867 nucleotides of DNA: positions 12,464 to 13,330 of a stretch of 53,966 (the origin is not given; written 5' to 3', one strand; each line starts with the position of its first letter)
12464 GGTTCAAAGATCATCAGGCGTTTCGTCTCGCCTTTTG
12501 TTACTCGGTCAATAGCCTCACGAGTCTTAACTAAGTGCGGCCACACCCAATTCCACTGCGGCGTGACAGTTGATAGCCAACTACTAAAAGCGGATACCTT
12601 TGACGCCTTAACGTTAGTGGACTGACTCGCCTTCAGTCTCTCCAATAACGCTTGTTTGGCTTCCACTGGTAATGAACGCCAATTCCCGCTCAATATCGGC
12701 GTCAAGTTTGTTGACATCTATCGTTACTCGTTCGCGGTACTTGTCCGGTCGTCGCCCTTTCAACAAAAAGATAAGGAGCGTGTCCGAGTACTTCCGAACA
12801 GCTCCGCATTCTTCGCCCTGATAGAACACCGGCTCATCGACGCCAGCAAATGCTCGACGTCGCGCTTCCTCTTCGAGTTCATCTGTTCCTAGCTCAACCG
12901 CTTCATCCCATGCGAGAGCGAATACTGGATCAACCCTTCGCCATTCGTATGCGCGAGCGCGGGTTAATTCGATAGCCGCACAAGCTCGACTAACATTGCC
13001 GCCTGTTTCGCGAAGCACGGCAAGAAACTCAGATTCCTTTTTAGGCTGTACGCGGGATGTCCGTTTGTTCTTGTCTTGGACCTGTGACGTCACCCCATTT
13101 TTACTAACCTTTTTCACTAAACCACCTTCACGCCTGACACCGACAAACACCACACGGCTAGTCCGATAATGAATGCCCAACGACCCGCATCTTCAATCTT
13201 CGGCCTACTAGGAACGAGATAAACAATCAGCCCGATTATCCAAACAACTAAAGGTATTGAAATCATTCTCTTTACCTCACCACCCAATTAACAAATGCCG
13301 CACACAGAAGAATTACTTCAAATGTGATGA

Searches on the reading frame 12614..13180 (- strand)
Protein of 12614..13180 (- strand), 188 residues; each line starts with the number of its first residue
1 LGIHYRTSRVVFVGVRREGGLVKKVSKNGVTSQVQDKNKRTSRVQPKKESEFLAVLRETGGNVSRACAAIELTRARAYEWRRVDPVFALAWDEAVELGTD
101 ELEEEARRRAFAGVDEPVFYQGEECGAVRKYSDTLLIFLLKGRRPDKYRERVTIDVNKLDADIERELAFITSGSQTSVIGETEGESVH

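Call 24: search_protein_families(library=phrogs, proteins=[window:12614-13180:-], max_evalue=0.01)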
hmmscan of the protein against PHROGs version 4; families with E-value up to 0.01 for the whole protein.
window:12614-13180:- (188 aa): 4 families
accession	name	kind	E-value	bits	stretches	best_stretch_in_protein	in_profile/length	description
phrog_4044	-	head and packaging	4.9e-36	124.9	1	30-155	10-135/180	terminase small subunit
phrog_309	-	head and packaging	2.3e-07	32.1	1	67-160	163-262/319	terminase small subunit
phrog_1482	-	head and packaging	0.0051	17.4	1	34-158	5-123/147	terminase small subunit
phrog_4102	-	head and packaging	0.0091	17.2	0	31-82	2-52/166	terminase small subunit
